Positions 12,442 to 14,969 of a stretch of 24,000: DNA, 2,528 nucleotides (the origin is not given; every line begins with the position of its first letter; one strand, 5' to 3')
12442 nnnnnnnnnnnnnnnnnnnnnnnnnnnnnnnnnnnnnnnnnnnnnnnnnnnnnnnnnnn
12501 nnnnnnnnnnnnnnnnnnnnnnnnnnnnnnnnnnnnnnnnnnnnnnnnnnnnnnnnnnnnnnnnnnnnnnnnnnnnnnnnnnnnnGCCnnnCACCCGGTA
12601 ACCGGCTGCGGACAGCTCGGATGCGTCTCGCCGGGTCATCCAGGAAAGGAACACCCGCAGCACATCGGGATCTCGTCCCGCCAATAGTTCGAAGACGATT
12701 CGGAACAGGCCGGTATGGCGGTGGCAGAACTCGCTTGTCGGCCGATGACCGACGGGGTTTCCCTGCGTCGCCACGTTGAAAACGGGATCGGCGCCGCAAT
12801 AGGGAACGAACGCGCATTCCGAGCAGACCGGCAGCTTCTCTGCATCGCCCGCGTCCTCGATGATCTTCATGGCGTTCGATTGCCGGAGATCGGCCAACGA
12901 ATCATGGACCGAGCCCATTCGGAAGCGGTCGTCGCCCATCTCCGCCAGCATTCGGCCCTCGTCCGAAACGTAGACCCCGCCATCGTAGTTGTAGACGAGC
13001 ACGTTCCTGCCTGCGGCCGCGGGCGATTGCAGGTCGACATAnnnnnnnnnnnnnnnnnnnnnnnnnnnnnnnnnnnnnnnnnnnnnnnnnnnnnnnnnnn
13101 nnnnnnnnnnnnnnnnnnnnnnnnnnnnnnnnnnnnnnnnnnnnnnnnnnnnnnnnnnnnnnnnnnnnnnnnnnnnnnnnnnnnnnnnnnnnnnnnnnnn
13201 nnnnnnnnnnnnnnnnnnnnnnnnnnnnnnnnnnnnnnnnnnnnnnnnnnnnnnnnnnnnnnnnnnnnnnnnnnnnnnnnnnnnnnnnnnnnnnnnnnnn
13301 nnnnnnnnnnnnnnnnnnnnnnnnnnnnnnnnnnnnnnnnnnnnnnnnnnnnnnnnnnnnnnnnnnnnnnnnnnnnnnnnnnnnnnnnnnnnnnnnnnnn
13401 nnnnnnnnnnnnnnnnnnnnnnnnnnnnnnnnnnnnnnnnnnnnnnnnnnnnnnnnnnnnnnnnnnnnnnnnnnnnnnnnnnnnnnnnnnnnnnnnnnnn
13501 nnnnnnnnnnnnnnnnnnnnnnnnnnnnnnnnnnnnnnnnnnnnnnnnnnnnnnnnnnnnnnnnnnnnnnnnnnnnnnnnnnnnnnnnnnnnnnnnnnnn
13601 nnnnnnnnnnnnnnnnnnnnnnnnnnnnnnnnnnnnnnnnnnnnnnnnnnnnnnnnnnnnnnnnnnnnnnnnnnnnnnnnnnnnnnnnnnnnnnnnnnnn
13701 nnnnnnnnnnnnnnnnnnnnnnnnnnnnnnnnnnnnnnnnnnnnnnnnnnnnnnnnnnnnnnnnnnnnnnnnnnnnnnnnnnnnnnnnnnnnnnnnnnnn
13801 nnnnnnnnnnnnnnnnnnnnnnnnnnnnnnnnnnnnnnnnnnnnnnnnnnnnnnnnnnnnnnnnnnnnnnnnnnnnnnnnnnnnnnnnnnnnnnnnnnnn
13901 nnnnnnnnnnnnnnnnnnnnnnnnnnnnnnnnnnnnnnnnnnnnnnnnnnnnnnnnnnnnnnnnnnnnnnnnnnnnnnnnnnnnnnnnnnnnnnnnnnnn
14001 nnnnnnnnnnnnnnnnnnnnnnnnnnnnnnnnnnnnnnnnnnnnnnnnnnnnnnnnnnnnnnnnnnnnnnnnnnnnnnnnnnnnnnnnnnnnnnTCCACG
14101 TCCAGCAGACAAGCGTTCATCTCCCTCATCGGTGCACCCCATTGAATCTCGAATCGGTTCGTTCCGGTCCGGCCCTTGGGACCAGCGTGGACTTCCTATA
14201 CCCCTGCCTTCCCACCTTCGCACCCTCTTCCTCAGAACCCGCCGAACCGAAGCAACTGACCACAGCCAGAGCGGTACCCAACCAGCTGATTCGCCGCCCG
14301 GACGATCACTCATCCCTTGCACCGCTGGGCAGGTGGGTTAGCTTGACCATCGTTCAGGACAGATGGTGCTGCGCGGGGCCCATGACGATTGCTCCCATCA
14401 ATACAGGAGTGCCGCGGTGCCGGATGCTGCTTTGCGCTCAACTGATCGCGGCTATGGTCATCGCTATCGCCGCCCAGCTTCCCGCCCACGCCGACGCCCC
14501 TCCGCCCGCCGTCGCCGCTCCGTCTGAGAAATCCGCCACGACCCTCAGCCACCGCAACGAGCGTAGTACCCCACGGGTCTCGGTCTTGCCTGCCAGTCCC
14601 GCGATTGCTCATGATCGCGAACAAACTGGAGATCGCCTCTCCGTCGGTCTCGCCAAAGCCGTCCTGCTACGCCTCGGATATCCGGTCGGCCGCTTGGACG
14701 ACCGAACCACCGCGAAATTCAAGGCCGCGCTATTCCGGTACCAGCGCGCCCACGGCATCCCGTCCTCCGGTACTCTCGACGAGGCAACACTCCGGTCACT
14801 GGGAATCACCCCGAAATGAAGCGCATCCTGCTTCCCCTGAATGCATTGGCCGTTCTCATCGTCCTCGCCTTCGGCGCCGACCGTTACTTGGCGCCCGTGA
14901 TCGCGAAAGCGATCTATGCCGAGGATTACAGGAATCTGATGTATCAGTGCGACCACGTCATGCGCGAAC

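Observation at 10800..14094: His-Xaa-Ser radical-SAM maturation cluster in non-canonical order (hxsB-hxsC-hxsA) with no HxsD seen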

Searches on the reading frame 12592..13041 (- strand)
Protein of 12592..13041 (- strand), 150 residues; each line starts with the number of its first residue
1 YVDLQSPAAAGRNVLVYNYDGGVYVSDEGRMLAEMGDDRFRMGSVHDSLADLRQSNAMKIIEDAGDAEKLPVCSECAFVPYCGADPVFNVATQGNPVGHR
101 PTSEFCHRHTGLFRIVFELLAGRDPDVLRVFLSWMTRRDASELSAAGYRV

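Call 69: search_protein_families(library=ncbifam, proteins=[window:12592-13041:-], max_evalue=1)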
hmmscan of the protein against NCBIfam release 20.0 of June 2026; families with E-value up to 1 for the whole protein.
window:12592-13041:- (150 aa): 5 families
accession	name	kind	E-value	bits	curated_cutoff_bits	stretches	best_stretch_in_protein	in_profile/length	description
TIGR03978.1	rSAM_paired_1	equivalog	2.7e-49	168.2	370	1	1-135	331-466/466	His-Xaa-Ser system radical SAM maturase HxsB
TIGR04163.1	rSAM_cobopep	equivalog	0.00012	21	375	1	6-123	312-422/428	peptide-modifying radical SAM enzyme CbpB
TIGR04085.1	rSAM_more_4Fe4S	domain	0.00015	22.1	27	1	10-85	3-73/93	SPASM domain-containing protein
TIGR04083.1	rSAM_pep_methan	hypoth_equivalog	0.0072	15.2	300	1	35-91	258-315/376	TIGR04083 family peptide-modifying radical SAM enzyme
TIGR04280.1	geopep_mat_rSAM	hypoth_equivalog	0.014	14.4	400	1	13-82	331-388/428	geopeptide radical SAM maturase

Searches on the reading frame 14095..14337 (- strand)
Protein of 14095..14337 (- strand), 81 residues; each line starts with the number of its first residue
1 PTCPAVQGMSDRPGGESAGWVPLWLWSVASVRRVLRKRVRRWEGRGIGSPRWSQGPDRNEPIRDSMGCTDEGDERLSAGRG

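Call 30: search_protein_families(library=ncbifam, alignment_id=A1, max_evalue=0.1)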
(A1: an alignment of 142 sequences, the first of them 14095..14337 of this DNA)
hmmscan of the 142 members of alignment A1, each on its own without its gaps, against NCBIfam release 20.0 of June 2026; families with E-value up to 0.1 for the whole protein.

A. member 1, window:14095-14337:- (81 aa): 0 families

B. families by the number of members that match (of 142 scanned): 9 families
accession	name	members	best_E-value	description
TIGR03982.2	TIGR03982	1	2.6e-31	TIGR03982 family His-Xaa-Ser system protein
TIGR03979.1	His_Ser_Rich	1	5e-08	His-Xaa-Ser repeat protein HxsA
TIGR00229.1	sensory_box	1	0.0014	PAS domain S-box protein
TIGR02869.1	spore_SleB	1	0.0096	spore cortex-lytic enzyme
NF041470.1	sec_prot_XpsN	1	0.013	type II secretion system protein XpsN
NF011520.0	PRK14959.1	1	0.014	DNA polymerase III subunits gamma and tau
NF040588.1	FxsC_Nterm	1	0.032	TIR-like protein FxsC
NF052377.1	lmo1851_S41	1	0.042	lmo1851 family serine protease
NF053741.1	noncata_PA2803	1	0.088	HAD superfamily inactivated hydrolase PcrP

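Call 31: search_protein_families(library=pfam, alignment_id=A1, max_evalue=0.1)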
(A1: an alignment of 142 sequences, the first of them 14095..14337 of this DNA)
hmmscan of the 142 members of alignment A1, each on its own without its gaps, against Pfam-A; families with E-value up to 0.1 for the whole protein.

A. member 1, window:14095-14337:- (81 aa): 0 families

B. families by the number of members that match (of 142 scanned): 15 families
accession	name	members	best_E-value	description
PF01471.23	PG_binding_1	1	1.5e-07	Putative peptidoglycan binding domain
PF20466.3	MmeI_TRD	1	2.3e-06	MmeI, target recognition domain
PF12016.13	Stonin2_N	1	0.00085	Stonin 2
PF08843.17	AbiEii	1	0.0014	Nucleotidyl transferase AbiEii toxin, Type IV TA system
PF05347.21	Complex1_LYR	1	0.0038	Complex 1 protein (LYR family)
PF12660.12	zf-TFIIIC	1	0.0065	Putative zinc-finger of transcription factor IIIC complex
PF03386.19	ENOD93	1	0.021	Early nodulin 93 ENOD93 protein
PF01614.24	IclR_C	1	0.022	Bacterial transcriptional regulator IclR C-terminal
PF22923.1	KIF2A-like_1st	1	0.05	Kinesin-like protein KIF2A-like, N-terminal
PF17430.7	YqgC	1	0.05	Uncharacterized YqgC-like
PF17915.7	zf_Rg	1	0.063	Reverse gyrase zinc finger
PF23805.1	DUF7180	1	0.069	Family of unknown function (DUF7180)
PF05357.18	Phage_Coat_A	1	0.076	Phage Coat Protein A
PF09029.15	Preseq_ALAS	1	0.084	5-aminolevulinate synthase presequence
PF21574.2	Cas9_PI_C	1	0.089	CRISPR-associated endonuclease Cas9, C-terminal domain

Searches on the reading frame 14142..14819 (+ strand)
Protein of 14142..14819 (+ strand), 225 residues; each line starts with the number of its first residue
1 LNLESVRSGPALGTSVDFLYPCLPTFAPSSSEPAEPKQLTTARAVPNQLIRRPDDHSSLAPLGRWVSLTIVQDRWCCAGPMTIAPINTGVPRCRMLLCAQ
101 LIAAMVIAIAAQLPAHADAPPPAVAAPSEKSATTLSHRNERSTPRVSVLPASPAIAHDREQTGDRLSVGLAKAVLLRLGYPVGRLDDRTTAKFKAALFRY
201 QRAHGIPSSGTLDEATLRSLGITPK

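Call 3: search_protein_families(library=ncbifam, proteins=[window:14142-14819:+], max_evalue=0.01)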
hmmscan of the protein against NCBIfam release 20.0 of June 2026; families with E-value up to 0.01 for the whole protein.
window:14142-14819:+ (225 aa): 2 families
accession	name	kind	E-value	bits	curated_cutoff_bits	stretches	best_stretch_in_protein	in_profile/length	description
TIGR03979.1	His_Ser_Rich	equivalog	3.3e-08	33.7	121.65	1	122-223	90-189/190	His-Xaa-Ser repeat protein HxsA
TIGR02869.1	spore_SleB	equivalog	0.0073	16.2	236.5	1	170-223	18-71/201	spore cortex-lytic enzyme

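Call 4: search_protein_families(library=pfam, proteins=[window:14142-14819:+], max_evalue=0.01)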
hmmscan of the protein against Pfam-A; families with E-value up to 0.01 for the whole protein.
window:14142-14819:+ (225 aa): 1 family
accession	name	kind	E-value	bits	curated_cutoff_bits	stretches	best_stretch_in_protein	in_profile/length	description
PF01471.23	PG_binding_1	-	1.2e-07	32.2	23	1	168-220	5-57/57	Putative peptidoglycan binding domain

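Call 24: search_protein_families(library=padloc, proteins=[window:14142-14819:+], max_evalue=0.001)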
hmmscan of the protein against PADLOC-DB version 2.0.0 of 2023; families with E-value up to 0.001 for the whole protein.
window:14142-14819:+ (225 aa): 0 families
